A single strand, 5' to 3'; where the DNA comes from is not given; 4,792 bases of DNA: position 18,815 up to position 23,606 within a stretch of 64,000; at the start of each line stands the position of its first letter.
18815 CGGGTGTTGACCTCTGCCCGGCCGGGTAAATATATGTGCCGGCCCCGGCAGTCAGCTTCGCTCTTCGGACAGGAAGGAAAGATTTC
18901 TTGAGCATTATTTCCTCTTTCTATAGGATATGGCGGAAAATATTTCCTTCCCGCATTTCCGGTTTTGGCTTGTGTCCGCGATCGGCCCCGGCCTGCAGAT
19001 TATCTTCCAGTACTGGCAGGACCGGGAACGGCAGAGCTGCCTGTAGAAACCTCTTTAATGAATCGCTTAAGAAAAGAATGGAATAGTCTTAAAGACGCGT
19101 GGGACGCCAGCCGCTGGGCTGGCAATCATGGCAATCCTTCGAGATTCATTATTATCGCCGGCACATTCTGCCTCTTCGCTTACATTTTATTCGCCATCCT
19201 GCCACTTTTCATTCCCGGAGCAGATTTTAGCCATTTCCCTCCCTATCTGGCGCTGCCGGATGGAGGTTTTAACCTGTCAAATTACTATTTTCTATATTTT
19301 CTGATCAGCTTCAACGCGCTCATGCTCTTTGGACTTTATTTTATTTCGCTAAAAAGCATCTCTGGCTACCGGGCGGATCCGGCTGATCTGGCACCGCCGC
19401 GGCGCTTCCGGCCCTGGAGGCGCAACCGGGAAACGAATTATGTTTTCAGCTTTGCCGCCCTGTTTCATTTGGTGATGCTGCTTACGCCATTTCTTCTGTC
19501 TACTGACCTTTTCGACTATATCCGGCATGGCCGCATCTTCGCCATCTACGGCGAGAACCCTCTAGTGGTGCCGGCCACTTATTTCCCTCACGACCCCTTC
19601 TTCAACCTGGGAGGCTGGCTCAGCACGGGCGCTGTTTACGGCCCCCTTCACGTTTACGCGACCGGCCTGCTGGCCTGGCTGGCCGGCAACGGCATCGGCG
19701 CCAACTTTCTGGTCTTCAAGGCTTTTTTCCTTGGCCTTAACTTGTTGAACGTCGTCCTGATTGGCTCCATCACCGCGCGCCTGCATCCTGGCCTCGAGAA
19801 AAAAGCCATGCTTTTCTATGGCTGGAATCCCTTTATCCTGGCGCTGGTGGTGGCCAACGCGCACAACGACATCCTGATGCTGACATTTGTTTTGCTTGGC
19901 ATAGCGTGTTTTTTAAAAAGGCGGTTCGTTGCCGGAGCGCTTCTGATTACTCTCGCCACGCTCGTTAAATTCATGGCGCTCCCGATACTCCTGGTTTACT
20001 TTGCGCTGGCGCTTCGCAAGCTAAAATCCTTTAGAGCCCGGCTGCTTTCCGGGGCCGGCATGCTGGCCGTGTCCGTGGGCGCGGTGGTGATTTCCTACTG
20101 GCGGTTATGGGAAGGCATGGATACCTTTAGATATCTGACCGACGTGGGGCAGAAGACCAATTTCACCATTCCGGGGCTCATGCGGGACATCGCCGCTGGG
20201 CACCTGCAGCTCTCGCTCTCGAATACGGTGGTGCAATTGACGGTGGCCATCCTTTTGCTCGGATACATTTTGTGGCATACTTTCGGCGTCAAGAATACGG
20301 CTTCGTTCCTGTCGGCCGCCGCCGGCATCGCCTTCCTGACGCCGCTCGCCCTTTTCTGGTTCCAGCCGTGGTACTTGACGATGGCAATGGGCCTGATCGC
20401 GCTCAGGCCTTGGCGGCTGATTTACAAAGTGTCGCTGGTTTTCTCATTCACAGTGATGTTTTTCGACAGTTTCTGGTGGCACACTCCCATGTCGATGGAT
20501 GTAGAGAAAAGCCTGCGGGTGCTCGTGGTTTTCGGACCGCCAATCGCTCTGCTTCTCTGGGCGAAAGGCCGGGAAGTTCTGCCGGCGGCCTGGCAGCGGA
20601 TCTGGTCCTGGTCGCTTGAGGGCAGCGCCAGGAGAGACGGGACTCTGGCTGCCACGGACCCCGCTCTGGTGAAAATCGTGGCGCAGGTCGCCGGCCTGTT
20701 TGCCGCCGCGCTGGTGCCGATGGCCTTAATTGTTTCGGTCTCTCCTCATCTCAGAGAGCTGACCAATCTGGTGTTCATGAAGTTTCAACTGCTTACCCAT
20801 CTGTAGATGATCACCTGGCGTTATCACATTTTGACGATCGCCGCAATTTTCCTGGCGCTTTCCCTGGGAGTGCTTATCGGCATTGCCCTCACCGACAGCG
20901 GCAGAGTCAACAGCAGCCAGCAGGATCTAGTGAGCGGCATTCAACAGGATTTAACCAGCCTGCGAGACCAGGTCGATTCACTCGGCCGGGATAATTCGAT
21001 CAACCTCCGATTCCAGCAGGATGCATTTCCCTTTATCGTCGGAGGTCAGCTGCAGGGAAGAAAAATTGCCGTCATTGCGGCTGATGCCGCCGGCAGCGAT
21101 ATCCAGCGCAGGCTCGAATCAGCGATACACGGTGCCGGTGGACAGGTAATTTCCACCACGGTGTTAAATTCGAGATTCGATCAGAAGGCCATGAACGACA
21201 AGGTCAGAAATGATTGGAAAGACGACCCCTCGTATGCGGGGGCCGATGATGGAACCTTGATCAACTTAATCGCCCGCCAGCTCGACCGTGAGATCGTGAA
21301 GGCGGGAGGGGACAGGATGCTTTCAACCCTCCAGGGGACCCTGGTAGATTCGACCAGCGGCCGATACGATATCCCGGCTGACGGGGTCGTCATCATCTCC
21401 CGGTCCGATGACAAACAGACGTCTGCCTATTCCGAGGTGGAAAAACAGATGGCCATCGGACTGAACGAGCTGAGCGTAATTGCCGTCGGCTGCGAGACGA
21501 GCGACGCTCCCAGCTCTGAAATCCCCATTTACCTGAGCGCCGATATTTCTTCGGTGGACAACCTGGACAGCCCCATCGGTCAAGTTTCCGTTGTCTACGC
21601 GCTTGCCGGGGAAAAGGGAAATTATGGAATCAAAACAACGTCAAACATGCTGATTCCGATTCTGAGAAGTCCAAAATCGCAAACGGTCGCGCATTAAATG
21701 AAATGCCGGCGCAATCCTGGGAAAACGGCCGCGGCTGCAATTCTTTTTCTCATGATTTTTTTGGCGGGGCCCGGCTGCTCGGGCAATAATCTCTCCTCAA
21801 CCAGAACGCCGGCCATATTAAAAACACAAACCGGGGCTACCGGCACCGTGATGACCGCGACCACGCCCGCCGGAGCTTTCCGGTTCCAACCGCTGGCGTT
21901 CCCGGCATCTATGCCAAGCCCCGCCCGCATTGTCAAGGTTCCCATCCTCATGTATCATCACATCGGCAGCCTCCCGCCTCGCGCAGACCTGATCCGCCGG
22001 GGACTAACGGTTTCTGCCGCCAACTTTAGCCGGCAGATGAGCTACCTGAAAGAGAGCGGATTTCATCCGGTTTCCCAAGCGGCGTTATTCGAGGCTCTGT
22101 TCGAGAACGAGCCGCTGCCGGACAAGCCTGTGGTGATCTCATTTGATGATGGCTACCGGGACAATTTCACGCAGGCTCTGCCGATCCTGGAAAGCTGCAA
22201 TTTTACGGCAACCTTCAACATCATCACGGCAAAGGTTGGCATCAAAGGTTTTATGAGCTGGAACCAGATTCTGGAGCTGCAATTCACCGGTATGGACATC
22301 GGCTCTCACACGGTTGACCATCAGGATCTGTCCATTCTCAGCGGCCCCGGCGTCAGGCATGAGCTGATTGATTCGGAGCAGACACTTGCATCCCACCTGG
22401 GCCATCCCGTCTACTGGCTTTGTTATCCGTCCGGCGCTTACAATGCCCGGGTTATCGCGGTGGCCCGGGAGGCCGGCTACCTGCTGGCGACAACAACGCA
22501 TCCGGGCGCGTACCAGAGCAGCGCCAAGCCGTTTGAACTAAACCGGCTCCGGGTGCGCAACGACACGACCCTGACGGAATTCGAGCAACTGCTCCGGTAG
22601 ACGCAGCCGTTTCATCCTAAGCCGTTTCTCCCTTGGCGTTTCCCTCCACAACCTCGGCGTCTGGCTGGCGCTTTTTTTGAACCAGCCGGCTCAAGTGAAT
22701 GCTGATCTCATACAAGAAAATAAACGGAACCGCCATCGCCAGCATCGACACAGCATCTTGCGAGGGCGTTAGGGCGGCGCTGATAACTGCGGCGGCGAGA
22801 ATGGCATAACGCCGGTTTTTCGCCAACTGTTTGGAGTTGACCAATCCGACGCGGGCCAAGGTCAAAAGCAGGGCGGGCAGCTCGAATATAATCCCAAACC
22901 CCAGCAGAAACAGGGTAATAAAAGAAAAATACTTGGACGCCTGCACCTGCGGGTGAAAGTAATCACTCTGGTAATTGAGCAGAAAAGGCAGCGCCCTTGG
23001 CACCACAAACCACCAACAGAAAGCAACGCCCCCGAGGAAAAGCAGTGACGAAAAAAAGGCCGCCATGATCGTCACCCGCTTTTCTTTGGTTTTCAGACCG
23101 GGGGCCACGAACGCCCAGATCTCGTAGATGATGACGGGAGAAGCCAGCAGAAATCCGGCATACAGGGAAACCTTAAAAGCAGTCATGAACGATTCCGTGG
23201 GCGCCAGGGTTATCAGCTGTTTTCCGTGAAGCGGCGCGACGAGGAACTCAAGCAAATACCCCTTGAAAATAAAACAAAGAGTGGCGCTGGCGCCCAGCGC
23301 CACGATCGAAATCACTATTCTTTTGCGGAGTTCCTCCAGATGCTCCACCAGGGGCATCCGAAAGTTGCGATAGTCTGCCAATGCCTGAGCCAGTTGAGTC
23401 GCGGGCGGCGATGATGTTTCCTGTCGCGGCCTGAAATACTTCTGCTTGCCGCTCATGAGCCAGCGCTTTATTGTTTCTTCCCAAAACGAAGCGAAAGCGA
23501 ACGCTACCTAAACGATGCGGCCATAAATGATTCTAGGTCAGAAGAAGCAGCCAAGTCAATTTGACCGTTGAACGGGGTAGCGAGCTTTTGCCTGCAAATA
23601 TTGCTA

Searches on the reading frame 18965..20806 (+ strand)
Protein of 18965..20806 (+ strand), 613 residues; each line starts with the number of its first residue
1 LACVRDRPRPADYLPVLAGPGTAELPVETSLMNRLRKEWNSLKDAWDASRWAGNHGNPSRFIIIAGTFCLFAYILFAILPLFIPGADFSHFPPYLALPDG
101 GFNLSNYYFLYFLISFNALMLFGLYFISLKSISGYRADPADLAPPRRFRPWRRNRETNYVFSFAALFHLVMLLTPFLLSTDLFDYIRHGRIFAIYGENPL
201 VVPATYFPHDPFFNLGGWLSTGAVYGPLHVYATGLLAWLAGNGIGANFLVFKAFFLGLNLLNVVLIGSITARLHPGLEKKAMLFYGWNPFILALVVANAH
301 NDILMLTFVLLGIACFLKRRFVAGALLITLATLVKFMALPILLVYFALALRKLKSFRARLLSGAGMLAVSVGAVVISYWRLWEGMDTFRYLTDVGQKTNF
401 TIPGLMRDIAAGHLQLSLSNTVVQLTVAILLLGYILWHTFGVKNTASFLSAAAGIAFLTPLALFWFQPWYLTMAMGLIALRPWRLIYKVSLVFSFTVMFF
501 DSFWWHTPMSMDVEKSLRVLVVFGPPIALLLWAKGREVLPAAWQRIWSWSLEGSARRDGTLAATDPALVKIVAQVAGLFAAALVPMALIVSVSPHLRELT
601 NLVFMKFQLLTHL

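Call 25: search_protein_families(library=pfam, proteins=[window:18965-20806:+])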
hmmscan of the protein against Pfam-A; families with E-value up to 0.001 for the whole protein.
window:18965-20806:+ (613 aa): 1 family
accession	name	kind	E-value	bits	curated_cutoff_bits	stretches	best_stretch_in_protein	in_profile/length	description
PF09594.16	GT87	-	0.00015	22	25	1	224-457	2-231/237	Glycosyltransferase family 87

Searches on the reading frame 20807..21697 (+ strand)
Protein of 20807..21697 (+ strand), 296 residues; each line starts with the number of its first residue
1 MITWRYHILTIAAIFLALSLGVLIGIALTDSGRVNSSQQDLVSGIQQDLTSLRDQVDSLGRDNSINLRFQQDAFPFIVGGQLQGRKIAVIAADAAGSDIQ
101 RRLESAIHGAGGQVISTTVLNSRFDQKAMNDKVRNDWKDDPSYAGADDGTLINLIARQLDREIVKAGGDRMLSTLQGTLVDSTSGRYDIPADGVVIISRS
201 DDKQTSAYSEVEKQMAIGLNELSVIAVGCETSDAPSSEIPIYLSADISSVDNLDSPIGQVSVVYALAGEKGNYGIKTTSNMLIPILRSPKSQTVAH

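Call 25: search_protein_families(library=pfam, proteins=[window:20807-21697:+])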
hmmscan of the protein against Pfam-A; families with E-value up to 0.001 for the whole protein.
window:20807-21697:+ (296 aa): 1 family
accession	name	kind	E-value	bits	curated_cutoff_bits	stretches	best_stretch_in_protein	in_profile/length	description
PF11382.13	MctB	-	3.1e-41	142.5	25.6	1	1-284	1-306/306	Copper transport outer membrane protein, MctB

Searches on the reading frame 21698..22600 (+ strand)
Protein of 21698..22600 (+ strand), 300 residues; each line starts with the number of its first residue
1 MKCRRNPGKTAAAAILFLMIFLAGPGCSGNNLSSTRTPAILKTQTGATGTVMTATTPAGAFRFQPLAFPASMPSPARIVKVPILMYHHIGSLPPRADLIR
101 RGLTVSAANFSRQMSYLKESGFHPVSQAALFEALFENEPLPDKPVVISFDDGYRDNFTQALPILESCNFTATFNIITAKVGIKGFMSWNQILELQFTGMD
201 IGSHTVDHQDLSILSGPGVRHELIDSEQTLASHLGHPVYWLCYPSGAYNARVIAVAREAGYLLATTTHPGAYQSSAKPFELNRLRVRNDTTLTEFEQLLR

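Call 25: search_protein_families(library=pfam, proteins=[window:21698-22600:+])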
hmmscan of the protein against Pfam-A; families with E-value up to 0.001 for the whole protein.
window:21698-22600:+ (300 aa): 1 family
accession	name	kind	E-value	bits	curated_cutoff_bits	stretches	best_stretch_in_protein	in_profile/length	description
PF01522.26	Polysacc_deac_1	-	6.5e-27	94.4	23.1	1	139-261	3-121/124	Polysaccharide deacetylase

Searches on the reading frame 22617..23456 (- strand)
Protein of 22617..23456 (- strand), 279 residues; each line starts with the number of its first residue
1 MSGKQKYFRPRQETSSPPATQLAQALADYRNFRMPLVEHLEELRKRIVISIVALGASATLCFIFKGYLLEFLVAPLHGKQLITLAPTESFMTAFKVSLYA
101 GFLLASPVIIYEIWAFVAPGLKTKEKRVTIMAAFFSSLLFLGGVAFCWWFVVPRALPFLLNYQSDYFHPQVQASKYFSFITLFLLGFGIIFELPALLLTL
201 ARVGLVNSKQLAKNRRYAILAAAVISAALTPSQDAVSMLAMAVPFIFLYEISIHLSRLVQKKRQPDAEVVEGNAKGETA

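Call 25: search_protein_families(library=pfam, proteins=[window:22617-23456:-])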
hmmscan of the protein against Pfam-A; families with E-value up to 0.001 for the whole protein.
window:22617-23456:- (279 aa): 1 family
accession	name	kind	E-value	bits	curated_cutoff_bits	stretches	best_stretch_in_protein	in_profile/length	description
PF00902.23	TatC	-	1.9e-69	234.1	25.1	1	38-244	1-208/208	Sec-independent protein translocase protein (TatC)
